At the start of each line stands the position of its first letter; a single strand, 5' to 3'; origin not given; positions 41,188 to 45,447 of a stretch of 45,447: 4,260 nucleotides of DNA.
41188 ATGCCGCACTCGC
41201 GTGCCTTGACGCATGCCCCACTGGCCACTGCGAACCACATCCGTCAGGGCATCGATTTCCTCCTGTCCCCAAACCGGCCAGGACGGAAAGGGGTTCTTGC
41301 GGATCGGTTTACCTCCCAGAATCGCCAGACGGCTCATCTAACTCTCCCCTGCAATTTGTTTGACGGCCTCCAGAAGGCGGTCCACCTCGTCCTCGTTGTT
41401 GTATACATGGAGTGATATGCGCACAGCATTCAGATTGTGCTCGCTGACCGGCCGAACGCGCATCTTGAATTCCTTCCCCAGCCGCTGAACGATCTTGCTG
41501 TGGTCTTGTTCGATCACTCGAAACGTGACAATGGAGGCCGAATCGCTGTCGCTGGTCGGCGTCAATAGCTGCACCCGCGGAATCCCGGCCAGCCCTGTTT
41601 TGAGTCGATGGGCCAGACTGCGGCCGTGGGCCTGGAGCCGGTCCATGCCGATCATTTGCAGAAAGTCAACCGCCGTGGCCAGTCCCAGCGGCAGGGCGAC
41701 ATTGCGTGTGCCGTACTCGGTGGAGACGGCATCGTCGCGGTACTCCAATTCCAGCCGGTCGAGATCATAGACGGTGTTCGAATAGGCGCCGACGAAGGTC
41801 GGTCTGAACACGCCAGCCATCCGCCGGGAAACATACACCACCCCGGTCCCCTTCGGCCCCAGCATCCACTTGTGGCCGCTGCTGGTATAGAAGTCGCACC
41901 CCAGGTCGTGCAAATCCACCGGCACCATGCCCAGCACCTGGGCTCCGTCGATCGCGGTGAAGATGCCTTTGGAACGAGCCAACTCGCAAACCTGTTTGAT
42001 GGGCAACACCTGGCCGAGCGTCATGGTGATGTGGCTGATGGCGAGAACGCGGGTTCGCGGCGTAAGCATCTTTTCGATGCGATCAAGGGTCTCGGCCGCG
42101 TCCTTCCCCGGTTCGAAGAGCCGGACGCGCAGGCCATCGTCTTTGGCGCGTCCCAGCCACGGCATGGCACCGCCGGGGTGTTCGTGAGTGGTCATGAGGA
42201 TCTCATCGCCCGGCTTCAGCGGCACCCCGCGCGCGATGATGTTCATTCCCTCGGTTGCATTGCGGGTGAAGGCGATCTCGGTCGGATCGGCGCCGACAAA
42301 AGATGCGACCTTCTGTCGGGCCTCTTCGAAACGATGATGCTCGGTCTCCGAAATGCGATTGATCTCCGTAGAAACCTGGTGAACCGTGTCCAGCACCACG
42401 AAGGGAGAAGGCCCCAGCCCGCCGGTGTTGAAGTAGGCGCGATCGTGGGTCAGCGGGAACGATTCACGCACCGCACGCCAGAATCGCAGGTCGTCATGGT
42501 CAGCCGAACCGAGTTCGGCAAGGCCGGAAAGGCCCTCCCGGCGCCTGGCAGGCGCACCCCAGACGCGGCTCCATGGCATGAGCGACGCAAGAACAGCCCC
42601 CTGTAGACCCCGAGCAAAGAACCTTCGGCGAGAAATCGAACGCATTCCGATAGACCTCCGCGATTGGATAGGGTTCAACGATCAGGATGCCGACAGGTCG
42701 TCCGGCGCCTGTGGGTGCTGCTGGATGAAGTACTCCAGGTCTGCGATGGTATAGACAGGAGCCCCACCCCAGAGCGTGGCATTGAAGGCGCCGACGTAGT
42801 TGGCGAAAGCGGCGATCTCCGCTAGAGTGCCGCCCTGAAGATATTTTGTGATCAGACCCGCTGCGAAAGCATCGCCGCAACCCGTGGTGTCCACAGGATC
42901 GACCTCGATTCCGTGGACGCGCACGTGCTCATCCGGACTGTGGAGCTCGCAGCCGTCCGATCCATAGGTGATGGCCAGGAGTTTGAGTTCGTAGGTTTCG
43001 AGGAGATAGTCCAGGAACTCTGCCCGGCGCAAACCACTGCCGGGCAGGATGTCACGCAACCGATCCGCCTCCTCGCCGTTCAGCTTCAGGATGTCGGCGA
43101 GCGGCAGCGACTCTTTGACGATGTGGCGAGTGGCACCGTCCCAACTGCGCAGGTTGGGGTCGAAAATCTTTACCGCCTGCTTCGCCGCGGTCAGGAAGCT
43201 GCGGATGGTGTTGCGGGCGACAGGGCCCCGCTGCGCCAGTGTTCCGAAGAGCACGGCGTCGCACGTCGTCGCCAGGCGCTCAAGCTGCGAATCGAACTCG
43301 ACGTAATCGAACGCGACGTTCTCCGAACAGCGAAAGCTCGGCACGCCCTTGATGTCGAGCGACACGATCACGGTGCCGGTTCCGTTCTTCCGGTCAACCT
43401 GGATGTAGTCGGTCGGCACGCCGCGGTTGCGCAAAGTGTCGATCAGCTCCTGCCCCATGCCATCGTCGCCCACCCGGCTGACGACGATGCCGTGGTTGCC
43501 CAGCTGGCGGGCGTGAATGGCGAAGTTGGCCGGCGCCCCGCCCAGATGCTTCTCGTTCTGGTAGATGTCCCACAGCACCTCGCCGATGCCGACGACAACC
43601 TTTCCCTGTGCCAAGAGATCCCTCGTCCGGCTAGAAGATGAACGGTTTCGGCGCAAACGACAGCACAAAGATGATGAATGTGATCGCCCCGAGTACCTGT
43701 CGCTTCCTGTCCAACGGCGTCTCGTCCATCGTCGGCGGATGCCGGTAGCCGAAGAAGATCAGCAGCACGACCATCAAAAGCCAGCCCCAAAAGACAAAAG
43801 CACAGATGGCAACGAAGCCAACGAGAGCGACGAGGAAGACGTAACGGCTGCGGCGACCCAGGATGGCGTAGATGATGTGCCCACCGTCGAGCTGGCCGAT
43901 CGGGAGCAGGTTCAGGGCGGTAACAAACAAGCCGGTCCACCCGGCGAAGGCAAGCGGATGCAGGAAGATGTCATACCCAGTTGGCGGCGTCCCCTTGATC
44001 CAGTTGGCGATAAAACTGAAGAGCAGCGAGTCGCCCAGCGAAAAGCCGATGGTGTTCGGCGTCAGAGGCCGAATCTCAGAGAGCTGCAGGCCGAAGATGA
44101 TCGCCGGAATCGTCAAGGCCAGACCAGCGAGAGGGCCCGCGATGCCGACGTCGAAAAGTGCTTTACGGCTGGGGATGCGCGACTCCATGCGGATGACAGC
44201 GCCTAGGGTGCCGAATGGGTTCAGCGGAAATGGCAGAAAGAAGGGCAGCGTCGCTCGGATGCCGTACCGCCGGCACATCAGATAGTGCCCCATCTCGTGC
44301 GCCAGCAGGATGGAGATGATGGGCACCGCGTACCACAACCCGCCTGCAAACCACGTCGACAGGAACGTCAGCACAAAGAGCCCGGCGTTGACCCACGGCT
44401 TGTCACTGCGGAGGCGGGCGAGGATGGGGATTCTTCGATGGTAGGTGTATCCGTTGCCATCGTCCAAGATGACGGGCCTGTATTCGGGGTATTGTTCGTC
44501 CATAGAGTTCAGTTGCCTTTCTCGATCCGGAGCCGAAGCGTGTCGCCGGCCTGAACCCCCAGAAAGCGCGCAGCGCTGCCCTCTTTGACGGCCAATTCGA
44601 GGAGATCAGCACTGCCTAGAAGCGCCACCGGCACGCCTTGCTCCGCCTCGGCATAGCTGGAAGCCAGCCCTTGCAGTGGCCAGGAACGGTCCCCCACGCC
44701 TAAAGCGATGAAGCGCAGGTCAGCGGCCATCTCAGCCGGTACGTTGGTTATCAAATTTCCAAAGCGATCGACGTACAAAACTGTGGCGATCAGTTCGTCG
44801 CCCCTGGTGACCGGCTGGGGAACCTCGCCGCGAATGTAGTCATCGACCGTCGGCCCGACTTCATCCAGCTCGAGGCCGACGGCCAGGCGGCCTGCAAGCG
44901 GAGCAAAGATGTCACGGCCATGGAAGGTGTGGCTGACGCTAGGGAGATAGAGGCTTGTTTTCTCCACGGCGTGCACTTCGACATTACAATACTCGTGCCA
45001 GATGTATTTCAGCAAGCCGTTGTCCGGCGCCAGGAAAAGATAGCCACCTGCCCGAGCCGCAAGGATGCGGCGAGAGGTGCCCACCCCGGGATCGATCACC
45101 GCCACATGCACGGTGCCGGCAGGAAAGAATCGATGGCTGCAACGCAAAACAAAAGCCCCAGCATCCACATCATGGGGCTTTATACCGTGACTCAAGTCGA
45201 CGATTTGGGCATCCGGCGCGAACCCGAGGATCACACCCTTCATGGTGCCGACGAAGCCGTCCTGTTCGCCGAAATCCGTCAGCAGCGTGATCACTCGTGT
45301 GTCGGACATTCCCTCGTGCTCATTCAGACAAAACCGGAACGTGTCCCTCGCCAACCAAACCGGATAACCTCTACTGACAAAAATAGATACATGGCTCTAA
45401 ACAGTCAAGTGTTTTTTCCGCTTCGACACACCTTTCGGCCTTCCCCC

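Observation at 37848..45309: Seven-gene minus-strand unit combining a Tat-exported class-V PLP enzyme, a DegT aminotransferase, PfkB kinase, TIM-barrel isomerase, DAO-like oxidase, M50 protease and a DUF62 SAM hydroxide adenosyltransferase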

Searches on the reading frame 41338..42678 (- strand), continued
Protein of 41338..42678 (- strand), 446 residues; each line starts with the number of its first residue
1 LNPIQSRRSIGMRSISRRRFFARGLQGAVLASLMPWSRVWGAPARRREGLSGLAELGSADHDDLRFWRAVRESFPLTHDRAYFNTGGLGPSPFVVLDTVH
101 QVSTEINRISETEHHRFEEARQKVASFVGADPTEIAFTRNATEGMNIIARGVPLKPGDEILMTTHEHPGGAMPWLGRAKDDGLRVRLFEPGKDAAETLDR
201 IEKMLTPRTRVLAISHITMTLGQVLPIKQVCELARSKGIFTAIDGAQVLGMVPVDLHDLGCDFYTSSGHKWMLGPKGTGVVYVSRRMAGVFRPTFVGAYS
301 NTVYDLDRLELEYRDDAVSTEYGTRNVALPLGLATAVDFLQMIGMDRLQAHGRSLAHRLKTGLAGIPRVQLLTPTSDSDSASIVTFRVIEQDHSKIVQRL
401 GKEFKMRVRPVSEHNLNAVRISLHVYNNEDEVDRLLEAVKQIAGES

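Call 79: predict_structure(alignment_id=A1)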
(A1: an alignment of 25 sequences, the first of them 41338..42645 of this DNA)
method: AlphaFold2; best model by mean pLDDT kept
length: 435 residues; sequences in the alignment: 25
mean_pLDDT: 85.0   pTM: 0.81
mean pLDDT of the five models: 85.0, 83.9, 82.1, 81.5, 80.9
residues with pLDDT >= 90: 256; 70-90: 102; 50-70: 51; < 50: 26
segments of 3 or more residues with pLDDT < 50: 26-38, 284-290
pLDDT, mean of each block of 10 residues (from residue 1): 62 73 51 44 57 82 91 79 94 89 85 96 90 90 96 85 87 94 95 98 92 96 98 91 95 93 92 89 50 57 52 78 95 91 95 97 90 95 96 95 89 93 98 88
secondary structure, 60 per line:
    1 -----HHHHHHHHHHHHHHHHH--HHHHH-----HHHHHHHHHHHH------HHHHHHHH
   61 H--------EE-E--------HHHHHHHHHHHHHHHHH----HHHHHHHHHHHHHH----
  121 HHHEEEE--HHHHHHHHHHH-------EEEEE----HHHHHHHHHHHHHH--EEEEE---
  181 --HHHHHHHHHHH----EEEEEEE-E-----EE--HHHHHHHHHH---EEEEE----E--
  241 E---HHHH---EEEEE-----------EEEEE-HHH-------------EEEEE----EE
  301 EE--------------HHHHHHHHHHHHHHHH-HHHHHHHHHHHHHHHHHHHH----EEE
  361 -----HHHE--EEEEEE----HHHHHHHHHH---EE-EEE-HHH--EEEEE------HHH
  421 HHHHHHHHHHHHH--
elements in order: H6-22 H25-29 H35-46 H53-61 H82-98 H103-116 E124-127 H130-140 E148-152 H157-170 E173-177 H183-193 E198-204 H216-225 E229-233 H245-248 E252-256 E268-272 E290-294 E299-302 H317-332 H334-353 E358-360 E372-377 H382-391 E398-400 E407-411 H418-433

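Call 81: fold_search(model_id=the predicted structure, library=pdb)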
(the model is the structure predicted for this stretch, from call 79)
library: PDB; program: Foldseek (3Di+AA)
matches with E <= 10: 1987; with E <= 0.001: 1578
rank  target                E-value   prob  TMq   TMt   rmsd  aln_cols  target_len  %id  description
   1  9ddd_B                6.2e-36  1.00  0.77  0.82   3.0       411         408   31  SufS-SufU complex from Mycobacterium Tuberculosis (released 2025-07-30)
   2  7e6d                  5.8e-35  1.00  0.78  0.82   3.0       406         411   27  Crystal structure of cysteine desulfurase SufS R376A from Bacillus subtilis (released 2022-03-02)
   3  9ddd_A                6.5e-35  1.00  0.77  0.82   3.0       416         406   31  SufS-SufU complex from Mycobacterium Tuberculosis (released 2025-07-30)
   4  8odq_D                8.3e-35  1.00  0.78  0.82   3.0       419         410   30  SufS-SufU complex from Mycobacterium tuberculosis (released 2023-05-31)
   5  8odq_B                1.1e-34  1.00  0.77  0.82   3.0       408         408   31  SufS-SufU complex from Mycobacterium tuberculosis (released 2023-05-31)
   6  5zsk                  1.3e-34  1.00  0.78  0.82   2.9       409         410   27  SufS from Bacillus subtilis soaked with L-cysteine for 63 sec (released 2019-05-01)
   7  6kfy                  1.8e-34  1.00  0.78  0.83   2.9       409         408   27  SufS from Bacillus subtilis in a resting state at 1.96 angstrom resolution (released 2020-07-15)
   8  7ceq                  1.9e-34  1.00  0.77  0.81   3.0       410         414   26  Crystal structure of cysteine desulfurase SufS H121A from Bacillus subtilis (released 2021-06-30)
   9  4q76_A                2.0e-34  1.00  0.78  0.82   3.2       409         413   26  Crystal structure of Nfs2 C384S mutant, the plastidial cysteine desulfurase from Arabidopsis thaliana (released 2014-09-10)
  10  4q75_A                2.9e-34  1.00  0.78  0.82   3.1       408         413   26  Crystal structure of Nfs2, the plastidial cysteine desulfurase from Arabidopsis thaliana (released 2014-09-10)
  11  6mrh                  3.3e-34  1.00  0.77  0.82   3.0       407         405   25  E. coli cysteine desulfurase SufS E96A with a cysteine persulfide intermediate (released 2019-01-09)
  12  6kfz                  3.7e-34  1.00  0.77  0.83   3.0       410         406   27  SufS from Bacillus subtilis, soaked with L-cysteine for 90 sec at 1.96 angstrom resolution (released 2019-10-16)
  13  6mr6                  3.7e-34  1.00  0.77  0.82   2.9       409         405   25  E. coli cysteine desulfurase SufS H55A with a cysteine persulfide intermediate (released 2019-01-09)
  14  7e6f                  4.2e-34  1.00  0.78  0.83   3.0       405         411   27  Crystal structure of PMP-bound form of cysteine desulfurase SufS R376A from Bacillus subtilis in L-cycloserine-inhibitio (released 2022-03-02)
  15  7e6a                  4.2e-34  1.00  0.78  0.83   3.0       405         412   28  Crystal structure of cysteine desulfurase SufS C361A from Bacillus subtilis (released 2022-03-02)
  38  5b7s_B                2.7e-33  1.00  0.79  0.85   2.8       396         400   27  Apo structure of Cysteine Desulfurase from Thermococcus onnurineus NA1 (released 2017-06-14)
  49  5b7s_A                7.5e-33  1.00  0.77  0.84   2.8       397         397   27  Apo structure of Cysteine Desulfurase from Thermococcus onnurineus NA1 (released 2017-06-14)
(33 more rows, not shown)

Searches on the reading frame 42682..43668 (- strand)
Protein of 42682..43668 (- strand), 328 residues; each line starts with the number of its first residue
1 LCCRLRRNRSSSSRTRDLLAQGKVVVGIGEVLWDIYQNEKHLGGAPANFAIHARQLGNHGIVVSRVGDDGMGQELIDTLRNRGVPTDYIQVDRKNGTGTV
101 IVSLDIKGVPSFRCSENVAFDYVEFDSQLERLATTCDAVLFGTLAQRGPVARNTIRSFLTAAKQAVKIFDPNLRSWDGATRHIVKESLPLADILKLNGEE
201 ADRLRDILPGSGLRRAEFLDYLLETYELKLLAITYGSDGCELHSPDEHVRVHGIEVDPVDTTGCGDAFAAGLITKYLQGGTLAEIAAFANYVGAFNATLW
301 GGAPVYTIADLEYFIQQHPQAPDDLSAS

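Call 3: search_protein_families(library=pfam, proteins=[window:42682-43668:-])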
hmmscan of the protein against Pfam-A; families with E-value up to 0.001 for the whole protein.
window:42682-43668:- (328 aa): 1 family
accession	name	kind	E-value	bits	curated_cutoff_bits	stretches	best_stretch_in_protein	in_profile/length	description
PF00294.29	PfkB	-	7.8e-42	144.1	25.8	1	37-298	30-291/302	pfkB family carbohydrate kinase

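Call 4: search_protein_families(library=ncbifam, proteins=[window:42682-43668:-])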
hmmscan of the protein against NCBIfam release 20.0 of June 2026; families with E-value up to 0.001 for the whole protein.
window:42682-43668:- (328 aa): 20 families
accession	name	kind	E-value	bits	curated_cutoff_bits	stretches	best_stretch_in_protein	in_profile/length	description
NF006957.1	PRK09434.1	equivalog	3e-33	115.6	450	1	42-297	26-287/302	fructokinase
TIGR02152.1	D_ribokin_bact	equivalog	2.5e-27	96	299.65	1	17-302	10-286/298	ribokinase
TIGR04382.1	myo_inos_iolC_N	equivalog_domain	2.8e-26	92.5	300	1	28-305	19-299/309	5-dehydro-2-deoxygluconokinase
NF053626.1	RibKinHalex1628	equivalog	1.2e-24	87.3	330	1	35-316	30-292/293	ATP-dependent ribose-1-phosphate kinase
NF047869.1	myo_kin_aldol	exception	3.4e-24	85.1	600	2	12-169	3-168/586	bifunctional 5-dehydro-2-deoxygluconokinase/5-dehydro-2-deoxyphosphogluconate aldolase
NF049991.1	TagKinase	equivalog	1.8e-20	73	420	1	43-319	41-319/321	tagatose kinase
NF040938.1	KDG_KDGal_kin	equivalog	1.5e-19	70.2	400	1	34-315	21-303/305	bifunctional 2-dehydro-3-deoxygluconokinase/2-dehydro-3-deoxygalactonokinase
NF041332.1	KDG_KDGal_kin_Halo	equivalog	4.4e-19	69.1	440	1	39-317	29-312/320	bifunctional 2-dehydro-3-deoxygluconokinase/2-dehydro-3-deoxygalactonokinase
NF008353.0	PRK11142.1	equivalog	2.3e-18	66.8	341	1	41-317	37-305/307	ribokinase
NF007321.0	PRK09813.1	equivalog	3.4e-13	49.7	247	1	25-97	4-78/261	fructoselysine 6-kinase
TIGR02198.1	rfaE_dom_I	equivalog_domain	7.7e-13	48.2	345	2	218-305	217-305/315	D-glycero-beta-D-manno-heptose-7-phosphate kinase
TIGR03168.1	1-PFK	subfamily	4.6e-12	45.5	216.4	1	228-301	213-286/305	hexose kinase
NF041164.1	NucKinThplmales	equivalog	1.7e-11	43.8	450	1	39-282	34-257/295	nucleoside kinase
NF041633.1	trifunc_aldol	exception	1.5e-10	40.1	700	2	38-91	268-321/580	KHG/KDPG aldolase/sugar kinase fusion protein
NF041134.1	R1P_kin_Thcocales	equivalog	3.2e-10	39.9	500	1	229-289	194-255/291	ADP-dependent ribose-1-phosphate kinase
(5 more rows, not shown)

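Call 36: search_solved_structures(query=window:42682-43605:-)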
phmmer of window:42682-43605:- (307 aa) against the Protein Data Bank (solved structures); distinct sequences matched with E-value up to 0.001: 57.
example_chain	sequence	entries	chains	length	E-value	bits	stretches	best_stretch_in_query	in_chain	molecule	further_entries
2qhp_A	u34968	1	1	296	7.2e-49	170.2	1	2-284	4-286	Fructokinase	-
3ewm_A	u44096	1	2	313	1.1e-28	103.9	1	11-277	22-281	Uncharacterized sugar kinase PH1459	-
3gbu_A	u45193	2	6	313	3.7e-27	98.9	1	11-277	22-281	Uncharacterized sugar kinase PH1459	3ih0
3hj6_A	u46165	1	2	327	2.7e-22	82.9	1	17-280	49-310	Fructokinase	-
5ey7_A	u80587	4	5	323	4.2e-19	72.5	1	19-277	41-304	Fructokinase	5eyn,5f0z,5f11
5ygg_A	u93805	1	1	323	5.4e-18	68.8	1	19-277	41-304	Fructokinase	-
1gqt_A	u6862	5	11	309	5.1e-14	55.8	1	20-284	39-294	RIBOKINASE | PROTEIN (RIBOKINASE)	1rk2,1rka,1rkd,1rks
1tyy_A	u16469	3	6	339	2.5e-13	53.5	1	19-298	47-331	putative sugar kinase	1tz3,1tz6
3pl2_A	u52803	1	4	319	6.7e-13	52.1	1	10-277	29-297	Sugar kinase, ribokinase family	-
5zwy_A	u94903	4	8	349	2.2e-12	50.4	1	7-280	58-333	Ribokinase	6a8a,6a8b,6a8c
7ag6_A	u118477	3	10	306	4.6e-12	49.3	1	210-283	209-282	Sulfofructose kinase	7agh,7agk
4x8f_A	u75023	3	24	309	4.7e-12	49.3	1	22-297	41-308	Ribokinase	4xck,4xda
6wjz_A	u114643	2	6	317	4.9e-12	49.2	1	21-285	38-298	Ribokinase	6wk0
4wjm_A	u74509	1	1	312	5.1e-12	49.2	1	21-264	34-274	Ribokinase:Carbohydrate kinase, PfkB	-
4u7x_A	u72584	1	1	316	5.4e-12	49.1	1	21-264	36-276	Ribokinase:Carbohydrate kinase, PfkB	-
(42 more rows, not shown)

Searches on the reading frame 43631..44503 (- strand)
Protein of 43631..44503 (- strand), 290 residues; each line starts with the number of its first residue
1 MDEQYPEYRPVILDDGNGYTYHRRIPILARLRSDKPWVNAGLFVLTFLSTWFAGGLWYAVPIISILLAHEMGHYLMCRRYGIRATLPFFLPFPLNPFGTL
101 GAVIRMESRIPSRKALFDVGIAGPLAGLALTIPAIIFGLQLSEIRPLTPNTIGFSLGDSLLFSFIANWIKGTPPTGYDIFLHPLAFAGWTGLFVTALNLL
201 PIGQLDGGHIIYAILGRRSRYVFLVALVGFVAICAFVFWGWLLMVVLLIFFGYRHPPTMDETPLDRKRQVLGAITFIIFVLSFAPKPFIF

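Call 3: search_protein_families(library=pfam, proteins=[window:43631-44503:-])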
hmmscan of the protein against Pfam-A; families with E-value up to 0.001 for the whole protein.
window:43631-44503:- (290 aa): 1 family
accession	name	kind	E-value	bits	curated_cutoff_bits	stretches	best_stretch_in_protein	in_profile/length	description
PF02163.28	Peptidase_M50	-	2e-22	80.1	27.2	1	59-219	3-198/221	Peptidase family M50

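Call 4: search_protein_families(library=ncbifam, proteins=[window:43631-44503:-])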
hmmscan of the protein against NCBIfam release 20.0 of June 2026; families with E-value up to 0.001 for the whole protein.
window:43631-44503:- (290 aa): 0 families

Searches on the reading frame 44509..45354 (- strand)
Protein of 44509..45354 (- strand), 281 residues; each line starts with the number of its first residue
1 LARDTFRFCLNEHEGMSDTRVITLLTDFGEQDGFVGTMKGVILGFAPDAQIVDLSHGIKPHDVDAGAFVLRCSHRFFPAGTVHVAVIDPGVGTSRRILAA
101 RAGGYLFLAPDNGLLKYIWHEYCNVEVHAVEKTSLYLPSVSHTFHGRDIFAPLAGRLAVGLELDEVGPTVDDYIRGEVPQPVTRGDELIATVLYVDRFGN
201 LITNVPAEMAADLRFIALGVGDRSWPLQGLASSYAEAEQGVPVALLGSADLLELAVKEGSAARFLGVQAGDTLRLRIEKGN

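Call 3: search_protein_families(library=pfam, proteins=[window:44509-45354:-])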
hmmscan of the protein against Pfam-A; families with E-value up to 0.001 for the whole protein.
window:44509-45354:- (281 aa): 2 families
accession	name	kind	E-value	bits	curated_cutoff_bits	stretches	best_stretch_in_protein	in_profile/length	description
PF01887.21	SAM_HAT_N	-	1.5e-51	174.4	26.3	1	22-167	1-145/145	SAM hydroxide adenosyltransferase N-terminal domain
PF20257.3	SAM_HAT_C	-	5.1e-20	72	25.5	1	191-273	2-83/84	SAM hydroxide adenosyltransferase C-terminal domain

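Call 4: search_protein_families(library=ncbifam, proteins=[window:44509-45354:-])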
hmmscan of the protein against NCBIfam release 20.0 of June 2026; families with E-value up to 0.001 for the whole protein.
window:44509-45354:- (281 aa): 3 families
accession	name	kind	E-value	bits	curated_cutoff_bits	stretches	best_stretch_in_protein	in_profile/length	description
NF058624.1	RSAMHdlseTHET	equivalog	2.7e-56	191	350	1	21-275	2-249/250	(R)-S-adenosyl-L-methionine hydrolase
NF053629.1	RSAMPyrc0463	equivalog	1.7e-47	162.2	470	1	21-277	1-255/256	(R)-S-adenosyl-L-methionine hydrolase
TIGR04507.1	fluorinase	equivalog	3e-24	85.9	400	2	27-101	2-76/286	adenosyl-fluoride synthase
